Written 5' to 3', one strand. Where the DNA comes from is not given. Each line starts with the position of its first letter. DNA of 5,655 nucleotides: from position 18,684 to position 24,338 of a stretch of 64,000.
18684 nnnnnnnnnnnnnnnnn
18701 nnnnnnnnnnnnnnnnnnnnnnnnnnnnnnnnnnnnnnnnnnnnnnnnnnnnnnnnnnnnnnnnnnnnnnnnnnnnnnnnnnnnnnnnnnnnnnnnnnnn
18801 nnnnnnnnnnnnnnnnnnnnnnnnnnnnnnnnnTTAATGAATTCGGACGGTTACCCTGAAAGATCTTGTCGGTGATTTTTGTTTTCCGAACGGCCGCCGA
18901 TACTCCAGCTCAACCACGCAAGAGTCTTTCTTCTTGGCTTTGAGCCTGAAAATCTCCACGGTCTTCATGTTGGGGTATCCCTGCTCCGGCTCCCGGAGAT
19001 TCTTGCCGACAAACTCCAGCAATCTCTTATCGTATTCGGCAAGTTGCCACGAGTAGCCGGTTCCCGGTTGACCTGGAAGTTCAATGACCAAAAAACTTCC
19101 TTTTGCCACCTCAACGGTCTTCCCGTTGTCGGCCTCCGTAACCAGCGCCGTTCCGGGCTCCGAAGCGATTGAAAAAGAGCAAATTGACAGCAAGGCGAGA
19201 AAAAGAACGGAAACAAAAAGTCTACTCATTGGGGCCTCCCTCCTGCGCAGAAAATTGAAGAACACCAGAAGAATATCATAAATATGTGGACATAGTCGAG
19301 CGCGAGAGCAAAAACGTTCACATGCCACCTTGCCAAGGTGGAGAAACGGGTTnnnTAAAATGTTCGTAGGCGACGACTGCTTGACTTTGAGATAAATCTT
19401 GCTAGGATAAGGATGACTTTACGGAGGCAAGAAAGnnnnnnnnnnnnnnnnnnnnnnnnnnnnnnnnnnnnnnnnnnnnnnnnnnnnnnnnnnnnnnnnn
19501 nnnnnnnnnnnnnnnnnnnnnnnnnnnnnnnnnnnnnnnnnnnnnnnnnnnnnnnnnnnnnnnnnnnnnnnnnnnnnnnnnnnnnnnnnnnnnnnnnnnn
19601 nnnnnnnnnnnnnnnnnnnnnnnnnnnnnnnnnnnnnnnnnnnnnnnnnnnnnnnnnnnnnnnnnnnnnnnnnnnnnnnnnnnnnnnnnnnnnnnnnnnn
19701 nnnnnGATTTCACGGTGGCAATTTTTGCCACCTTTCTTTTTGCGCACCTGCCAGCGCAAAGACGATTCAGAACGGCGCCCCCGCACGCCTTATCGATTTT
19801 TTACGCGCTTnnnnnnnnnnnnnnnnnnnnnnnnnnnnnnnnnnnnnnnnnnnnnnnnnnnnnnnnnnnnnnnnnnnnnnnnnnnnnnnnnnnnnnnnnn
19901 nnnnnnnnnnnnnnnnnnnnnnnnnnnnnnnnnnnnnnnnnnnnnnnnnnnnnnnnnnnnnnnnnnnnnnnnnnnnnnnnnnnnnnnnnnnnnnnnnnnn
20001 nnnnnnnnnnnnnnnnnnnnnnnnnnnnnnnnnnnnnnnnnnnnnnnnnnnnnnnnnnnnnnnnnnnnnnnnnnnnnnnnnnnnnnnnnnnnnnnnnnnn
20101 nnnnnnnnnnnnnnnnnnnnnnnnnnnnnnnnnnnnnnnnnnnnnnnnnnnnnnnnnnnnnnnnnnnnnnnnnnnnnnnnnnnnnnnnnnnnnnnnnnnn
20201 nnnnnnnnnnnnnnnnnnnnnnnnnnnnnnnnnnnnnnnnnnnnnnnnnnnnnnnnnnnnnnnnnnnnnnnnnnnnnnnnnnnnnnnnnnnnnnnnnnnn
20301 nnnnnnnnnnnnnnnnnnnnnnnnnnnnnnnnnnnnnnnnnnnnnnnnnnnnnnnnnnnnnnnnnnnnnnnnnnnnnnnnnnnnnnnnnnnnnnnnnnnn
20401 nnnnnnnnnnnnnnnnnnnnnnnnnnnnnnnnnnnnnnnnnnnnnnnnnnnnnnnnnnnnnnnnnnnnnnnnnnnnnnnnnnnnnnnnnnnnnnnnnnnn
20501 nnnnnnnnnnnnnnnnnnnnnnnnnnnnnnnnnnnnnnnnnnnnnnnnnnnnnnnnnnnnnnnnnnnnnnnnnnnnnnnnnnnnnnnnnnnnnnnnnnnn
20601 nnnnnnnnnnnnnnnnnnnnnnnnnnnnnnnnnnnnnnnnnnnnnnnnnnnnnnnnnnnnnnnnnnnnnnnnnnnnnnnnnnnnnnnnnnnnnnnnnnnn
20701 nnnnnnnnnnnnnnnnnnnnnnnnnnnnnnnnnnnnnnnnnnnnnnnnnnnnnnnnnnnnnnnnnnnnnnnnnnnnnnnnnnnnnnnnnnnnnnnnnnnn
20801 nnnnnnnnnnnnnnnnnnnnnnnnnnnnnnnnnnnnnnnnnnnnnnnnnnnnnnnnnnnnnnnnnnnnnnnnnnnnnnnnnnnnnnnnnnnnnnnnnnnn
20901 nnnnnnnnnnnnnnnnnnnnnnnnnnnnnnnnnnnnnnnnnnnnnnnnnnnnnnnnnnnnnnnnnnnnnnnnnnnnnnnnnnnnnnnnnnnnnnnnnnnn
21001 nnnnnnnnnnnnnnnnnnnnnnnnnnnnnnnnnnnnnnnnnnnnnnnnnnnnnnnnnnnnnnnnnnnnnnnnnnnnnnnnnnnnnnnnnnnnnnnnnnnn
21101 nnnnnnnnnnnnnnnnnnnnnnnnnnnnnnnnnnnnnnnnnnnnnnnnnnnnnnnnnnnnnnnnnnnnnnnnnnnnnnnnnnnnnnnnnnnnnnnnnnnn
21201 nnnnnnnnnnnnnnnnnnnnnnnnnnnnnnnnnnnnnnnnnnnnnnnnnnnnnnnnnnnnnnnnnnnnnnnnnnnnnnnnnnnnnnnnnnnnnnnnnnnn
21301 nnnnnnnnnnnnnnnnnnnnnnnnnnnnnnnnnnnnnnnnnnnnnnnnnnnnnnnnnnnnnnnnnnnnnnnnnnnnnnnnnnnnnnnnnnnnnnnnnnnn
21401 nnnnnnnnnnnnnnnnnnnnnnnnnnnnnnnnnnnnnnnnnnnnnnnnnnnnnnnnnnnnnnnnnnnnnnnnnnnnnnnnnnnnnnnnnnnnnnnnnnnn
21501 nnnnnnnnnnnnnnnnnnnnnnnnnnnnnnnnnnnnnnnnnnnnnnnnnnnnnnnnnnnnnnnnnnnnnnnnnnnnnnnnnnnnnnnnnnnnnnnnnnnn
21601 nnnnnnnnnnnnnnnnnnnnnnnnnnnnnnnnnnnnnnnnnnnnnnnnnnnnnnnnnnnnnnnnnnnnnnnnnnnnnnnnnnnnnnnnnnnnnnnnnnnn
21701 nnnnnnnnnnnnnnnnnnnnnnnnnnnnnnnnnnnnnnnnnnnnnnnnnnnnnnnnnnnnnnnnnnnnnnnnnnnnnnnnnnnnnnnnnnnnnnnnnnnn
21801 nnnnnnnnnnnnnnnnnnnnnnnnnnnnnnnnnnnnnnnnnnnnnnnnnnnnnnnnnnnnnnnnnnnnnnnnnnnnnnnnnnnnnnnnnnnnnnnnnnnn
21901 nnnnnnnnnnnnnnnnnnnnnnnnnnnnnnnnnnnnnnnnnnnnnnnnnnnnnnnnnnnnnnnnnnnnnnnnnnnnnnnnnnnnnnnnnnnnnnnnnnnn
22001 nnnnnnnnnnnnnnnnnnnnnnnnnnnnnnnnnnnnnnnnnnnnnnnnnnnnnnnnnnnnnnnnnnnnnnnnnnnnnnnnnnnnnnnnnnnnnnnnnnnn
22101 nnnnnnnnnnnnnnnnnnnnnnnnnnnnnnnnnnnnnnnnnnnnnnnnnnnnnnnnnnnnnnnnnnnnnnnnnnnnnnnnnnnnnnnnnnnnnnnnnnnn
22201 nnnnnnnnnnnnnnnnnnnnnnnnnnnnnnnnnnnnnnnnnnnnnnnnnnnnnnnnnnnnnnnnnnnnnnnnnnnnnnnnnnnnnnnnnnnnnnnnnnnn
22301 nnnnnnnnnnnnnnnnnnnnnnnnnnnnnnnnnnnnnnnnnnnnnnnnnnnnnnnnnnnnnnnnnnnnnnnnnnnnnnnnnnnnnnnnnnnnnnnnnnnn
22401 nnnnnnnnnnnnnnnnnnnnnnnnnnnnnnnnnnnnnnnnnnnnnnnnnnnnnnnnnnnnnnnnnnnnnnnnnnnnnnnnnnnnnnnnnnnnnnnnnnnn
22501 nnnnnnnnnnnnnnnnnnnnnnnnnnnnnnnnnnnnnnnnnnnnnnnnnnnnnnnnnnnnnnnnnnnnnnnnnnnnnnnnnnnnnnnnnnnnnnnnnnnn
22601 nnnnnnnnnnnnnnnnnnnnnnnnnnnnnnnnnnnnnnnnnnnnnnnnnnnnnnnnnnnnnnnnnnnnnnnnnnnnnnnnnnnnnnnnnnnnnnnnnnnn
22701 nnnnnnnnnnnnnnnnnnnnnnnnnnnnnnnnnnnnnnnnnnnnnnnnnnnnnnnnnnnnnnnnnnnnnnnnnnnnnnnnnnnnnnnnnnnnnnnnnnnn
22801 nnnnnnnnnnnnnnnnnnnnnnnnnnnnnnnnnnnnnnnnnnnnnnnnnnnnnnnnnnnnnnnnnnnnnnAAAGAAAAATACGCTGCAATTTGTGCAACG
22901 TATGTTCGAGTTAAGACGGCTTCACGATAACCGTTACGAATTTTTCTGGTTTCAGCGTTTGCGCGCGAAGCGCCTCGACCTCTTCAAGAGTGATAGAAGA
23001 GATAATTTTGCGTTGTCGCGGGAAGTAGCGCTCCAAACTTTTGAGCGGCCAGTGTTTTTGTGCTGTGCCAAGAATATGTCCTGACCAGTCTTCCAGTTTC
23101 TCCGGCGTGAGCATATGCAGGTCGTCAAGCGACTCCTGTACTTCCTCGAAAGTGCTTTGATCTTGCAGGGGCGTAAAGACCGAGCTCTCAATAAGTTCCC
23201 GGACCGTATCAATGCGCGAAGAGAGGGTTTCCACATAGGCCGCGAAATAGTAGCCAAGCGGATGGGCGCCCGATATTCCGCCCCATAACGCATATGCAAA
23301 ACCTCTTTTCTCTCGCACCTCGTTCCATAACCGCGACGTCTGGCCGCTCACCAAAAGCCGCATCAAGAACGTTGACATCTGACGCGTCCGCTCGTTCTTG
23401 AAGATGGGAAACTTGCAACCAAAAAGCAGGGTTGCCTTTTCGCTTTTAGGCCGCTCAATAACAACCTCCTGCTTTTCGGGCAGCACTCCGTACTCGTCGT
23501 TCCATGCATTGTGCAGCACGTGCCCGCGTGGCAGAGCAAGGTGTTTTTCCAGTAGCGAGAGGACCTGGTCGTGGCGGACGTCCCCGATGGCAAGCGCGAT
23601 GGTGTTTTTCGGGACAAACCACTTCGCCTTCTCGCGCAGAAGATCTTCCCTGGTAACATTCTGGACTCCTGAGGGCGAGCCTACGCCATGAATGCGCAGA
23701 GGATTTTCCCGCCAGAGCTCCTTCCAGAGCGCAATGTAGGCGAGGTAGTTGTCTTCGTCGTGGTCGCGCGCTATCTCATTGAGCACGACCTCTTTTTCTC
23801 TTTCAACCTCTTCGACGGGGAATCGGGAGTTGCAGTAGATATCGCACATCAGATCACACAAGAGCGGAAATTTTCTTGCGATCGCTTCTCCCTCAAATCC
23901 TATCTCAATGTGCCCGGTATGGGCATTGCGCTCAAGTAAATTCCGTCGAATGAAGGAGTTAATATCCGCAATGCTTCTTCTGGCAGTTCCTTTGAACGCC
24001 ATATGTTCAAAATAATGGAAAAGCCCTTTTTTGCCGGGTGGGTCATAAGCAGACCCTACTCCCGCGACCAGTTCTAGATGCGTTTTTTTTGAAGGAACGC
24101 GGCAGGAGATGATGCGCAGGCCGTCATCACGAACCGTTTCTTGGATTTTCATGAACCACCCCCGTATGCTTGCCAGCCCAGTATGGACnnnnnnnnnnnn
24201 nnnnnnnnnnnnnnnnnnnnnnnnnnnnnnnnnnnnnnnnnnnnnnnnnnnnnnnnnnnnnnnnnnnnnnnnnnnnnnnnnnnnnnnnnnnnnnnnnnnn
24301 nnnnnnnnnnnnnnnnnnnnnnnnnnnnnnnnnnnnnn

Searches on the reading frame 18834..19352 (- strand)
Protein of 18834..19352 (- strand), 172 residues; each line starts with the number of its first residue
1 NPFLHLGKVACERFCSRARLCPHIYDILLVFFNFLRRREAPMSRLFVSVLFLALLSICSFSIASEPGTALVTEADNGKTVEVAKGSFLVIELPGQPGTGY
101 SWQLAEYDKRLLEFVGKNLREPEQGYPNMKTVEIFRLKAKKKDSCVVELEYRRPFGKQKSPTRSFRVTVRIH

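Call 10: search_protein_families(library=pfam, proteins=[window:18834-19352:-])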
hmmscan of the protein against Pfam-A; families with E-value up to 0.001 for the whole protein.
window:18834-19352:- (172 aa): 1 family
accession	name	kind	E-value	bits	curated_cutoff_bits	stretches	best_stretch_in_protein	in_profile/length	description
PF09394.16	Inhibitor_I42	-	5.8e-16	59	27.2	1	82-169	2-91/91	Chagasin family peptidase inhibitor I42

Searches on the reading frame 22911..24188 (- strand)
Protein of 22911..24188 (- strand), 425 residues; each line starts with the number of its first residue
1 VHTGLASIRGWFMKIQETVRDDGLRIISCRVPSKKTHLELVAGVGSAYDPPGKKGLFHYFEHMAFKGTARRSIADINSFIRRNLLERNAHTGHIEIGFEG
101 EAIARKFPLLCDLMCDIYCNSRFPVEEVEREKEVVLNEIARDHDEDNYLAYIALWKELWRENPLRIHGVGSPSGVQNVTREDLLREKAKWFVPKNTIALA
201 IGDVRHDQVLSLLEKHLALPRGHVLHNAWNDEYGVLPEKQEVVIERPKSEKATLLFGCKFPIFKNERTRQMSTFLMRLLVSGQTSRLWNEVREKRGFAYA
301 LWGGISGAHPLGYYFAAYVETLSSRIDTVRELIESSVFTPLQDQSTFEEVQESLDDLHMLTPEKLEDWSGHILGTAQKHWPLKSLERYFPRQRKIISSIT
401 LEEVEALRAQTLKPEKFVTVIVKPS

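Call 10: search_protein_families(library=pfam, proteins=[window:22911-24188:-])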
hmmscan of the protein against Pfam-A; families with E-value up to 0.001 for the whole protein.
window:22911-24188:- (425 aa): 2 families
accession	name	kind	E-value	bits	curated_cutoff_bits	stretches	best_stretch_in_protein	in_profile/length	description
PF05193.26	Peptidase_M16_C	-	2.3e-18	67.1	23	1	177-334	1-158/181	Peptidase M16 inactive domain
PF00675.25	Peptidase_M16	-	1.7e-17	64.1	22.3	1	32-166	9-143/149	Insulinase (Peptidase family M16)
